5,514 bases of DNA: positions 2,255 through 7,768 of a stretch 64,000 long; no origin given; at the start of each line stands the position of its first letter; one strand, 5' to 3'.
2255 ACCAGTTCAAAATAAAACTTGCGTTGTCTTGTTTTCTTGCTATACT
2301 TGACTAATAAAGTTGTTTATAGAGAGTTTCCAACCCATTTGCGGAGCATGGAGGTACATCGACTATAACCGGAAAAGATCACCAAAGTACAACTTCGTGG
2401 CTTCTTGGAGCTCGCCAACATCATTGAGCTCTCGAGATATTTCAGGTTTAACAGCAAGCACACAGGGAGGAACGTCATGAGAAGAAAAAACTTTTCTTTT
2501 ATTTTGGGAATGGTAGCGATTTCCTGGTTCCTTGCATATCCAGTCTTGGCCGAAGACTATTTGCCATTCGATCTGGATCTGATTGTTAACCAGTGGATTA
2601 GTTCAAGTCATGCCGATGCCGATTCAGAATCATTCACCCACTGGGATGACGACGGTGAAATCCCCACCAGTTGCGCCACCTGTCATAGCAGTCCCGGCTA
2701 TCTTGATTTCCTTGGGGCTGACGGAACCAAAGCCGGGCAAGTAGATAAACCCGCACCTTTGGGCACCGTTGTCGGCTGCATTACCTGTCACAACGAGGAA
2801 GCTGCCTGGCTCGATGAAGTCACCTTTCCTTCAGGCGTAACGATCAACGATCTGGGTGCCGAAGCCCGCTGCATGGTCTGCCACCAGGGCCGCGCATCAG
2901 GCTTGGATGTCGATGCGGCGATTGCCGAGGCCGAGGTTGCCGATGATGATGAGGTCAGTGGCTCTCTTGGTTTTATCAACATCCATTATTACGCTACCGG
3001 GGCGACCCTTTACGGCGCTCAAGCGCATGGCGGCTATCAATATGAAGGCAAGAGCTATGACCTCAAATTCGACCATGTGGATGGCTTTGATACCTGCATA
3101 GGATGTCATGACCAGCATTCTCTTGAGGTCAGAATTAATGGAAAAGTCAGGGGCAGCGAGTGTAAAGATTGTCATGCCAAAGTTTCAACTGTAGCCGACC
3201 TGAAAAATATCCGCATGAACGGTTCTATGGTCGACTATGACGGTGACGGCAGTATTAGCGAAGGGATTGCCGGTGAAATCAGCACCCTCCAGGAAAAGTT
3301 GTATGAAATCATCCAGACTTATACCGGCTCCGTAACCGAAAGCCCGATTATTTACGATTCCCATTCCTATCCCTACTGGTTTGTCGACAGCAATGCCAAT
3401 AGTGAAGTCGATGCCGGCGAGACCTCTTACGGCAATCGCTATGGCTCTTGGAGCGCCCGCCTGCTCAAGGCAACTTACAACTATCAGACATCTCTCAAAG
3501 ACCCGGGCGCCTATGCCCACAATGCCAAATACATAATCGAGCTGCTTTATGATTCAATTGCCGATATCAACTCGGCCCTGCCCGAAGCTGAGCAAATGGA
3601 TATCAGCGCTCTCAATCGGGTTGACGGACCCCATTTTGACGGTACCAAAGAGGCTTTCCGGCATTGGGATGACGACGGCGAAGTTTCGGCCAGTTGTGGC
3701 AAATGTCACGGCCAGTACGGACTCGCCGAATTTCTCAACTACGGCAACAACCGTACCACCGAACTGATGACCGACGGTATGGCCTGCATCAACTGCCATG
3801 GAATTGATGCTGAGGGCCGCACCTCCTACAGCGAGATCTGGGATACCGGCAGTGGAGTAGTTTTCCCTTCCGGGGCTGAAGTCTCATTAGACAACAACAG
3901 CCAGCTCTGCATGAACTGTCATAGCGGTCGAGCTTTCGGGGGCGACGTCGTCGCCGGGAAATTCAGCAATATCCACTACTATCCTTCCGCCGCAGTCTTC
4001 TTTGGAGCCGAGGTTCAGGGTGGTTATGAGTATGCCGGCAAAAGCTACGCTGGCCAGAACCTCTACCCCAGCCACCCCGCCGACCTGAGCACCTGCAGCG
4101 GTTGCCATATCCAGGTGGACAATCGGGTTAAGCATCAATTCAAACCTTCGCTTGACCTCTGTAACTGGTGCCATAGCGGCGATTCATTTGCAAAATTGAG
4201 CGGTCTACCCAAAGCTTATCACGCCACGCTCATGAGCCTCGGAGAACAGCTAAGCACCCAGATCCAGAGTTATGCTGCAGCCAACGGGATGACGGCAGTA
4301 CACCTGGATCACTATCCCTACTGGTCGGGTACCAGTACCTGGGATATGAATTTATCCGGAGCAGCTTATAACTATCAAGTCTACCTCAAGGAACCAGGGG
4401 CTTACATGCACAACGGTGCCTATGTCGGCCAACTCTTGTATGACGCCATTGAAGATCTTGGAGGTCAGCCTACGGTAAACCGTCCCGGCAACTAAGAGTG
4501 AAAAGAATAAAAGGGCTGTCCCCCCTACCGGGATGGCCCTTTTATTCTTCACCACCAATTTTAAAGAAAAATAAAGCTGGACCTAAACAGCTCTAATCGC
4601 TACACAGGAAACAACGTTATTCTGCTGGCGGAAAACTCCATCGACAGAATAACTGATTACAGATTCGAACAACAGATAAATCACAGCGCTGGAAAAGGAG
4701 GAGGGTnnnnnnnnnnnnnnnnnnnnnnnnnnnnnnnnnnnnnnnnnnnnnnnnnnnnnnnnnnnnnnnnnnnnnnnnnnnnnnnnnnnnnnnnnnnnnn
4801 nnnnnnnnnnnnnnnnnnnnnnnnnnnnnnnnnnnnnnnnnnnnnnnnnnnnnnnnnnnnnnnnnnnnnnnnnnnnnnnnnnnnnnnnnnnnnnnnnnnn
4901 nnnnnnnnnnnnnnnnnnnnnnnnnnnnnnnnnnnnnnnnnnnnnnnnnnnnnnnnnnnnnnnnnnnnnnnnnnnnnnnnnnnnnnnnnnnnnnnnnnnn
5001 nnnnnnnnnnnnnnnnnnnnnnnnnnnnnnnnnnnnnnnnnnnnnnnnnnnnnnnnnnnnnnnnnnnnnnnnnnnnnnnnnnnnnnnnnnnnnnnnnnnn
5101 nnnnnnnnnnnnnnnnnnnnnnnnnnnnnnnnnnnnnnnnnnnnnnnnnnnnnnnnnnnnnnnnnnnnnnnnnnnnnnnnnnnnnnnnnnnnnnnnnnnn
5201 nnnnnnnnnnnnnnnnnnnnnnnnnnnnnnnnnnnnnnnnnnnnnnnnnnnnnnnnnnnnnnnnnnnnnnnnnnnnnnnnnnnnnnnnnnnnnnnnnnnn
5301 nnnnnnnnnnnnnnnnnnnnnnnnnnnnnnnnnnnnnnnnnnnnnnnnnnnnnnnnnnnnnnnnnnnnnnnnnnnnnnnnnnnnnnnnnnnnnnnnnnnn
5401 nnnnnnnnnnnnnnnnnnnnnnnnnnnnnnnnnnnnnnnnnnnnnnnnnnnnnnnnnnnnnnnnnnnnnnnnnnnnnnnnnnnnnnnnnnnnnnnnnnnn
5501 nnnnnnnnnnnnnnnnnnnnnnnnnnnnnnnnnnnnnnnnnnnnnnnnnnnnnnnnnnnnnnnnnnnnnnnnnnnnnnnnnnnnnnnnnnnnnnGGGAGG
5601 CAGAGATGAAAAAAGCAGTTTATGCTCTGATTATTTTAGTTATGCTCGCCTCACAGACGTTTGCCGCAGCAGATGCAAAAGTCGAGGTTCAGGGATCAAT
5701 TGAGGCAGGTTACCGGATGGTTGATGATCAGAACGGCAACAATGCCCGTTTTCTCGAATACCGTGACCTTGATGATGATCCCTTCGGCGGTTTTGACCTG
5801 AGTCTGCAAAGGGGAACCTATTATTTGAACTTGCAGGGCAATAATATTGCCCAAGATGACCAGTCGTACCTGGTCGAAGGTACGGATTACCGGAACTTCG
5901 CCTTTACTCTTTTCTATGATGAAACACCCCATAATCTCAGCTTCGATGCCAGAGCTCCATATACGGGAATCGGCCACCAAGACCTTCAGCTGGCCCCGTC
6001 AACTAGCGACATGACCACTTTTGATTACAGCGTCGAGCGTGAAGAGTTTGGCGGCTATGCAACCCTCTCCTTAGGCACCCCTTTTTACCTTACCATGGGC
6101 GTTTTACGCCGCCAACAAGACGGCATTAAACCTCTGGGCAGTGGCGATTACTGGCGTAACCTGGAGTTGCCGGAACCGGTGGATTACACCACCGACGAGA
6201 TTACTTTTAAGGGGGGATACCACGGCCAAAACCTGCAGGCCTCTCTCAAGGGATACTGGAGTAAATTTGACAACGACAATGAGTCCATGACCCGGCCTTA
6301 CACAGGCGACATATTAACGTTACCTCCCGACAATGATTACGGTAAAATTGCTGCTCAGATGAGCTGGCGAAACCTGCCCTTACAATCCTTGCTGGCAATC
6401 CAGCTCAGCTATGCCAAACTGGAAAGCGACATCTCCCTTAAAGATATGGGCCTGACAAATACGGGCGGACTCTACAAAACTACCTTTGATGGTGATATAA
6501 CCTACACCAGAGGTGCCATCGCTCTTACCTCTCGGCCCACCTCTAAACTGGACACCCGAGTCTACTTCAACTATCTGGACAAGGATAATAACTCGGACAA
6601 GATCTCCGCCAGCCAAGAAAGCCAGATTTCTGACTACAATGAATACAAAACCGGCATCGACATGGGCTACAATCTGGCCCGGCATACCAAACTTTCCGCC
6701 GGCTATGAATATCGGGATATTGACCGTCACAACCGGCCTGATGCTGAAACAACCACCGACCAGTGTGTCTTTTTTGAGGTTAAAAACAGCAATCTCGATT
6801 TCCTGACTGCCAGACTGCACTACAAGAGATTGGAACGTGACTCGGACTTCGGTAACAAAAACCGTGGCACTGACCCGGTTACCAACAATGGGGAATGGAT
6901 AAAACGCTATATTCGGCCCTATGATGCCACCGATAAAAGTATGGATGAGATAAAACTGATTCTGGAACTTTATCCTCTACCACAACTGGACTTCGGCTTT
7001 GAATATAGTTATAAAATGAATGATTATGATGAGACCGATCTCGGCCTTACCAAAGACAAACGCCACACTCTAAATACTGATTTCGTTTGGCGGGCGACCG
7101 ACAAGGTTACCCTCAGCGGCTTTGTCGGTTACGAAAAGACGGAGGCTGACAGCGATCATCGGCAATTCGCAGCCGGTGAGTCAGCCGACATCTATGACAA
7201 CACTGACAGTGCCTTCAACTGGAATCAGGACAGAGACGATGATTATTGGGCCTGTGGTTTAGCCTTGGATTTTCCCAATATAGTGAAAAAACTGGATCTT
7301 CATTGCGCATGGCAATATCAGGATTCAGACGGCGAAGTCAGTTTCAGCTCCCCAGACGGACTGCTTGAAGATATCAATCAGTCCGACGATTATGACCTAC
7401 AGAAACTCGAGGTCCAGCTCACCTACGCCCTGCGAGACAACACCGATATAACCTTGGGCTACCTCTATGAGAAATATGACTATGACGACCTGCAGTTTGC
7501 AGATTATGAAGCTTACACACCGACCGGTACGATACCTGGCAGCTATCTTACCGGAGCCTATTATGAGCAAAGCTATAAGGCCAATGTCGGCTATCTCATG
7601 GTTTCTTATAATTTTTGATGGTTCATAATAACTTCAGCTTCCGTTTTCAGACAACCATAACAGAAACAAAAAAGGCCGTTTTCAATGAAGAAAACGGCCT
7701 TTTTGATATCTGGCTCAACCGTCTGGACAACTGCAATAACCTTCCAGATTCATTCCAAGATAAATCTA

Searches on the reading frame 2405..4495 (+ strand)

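Call 33: search_protein_families(library=pfam, proteins=[window:2405-4495:+], max_evalue=0.00001)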
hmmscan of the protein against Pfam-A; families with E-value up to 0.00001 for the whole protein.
window:2405-4495:+ (696 aa): 3 families
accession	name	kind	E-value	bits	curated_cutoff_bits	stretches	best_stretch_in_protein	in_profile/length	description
PF14522.11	Cytochrome_C7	-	7.6e-15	54.9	24.8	0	77-161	3-67/67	Cytochrome c7 and related cytochrome c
PF14537.11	Cytochrom_c3_2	-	6.1e-10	39.9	25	0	230-268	8-44/79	Cytochrome c3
PF22113.1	Mtrc-MtrF_II-IV_dom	-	6.2e-09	36.1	30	0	562-596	7-41/176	Outer membrane cytochrome MtrC/MtrF-like, domains II/IV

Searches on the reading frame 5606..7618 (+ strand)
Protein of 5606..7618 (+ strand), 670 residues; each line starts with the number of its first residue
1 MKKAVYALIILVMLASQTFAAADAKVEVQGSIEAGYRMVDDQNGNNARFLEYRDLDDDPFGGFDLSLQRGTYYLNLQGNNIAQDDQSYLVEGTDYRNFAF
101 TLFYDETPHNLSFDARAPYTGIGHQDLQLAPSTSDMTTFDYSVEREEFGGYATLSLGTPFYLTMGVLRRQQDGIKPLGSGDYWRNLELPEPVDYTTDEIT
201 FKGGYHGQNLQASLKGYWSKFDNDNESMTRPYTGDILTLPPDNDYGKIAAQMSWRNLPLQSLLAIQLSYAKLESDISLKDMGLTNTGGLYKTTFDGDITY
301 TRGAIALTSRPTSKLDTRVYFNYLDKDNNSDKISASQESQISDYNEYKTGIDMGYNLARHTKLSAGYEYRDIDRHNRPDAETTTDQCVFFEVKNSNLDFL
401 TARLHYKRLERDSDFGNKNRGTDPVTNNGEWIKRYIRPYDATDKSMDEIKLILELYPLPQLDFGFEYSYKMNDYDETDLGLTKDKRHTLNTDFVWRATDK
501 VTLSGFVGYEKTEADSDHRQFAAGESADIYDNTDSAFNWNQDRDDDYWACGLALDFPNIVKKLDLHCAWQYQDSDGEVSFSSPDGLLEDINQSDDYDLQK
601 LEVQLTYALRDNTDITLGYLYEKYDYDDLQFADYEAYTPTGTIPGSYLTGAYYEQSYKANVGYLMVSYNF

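Call 33: search_protein_families(library=pfam, proteins=[window:5606-7618:+], max_evalue=0.00001)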
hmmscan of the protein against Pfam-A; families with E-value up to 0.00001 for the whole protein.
window:5606-7618:+ (670 aa): 1 family
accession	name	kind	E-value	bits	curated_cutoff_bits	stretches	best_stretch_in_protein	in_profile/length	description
PF11854.14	MtrB_PioB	-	3.3e-78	264.3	23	1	42-670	2-635/635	Putative outer membrane beta-barrel porin, MtrB/PioB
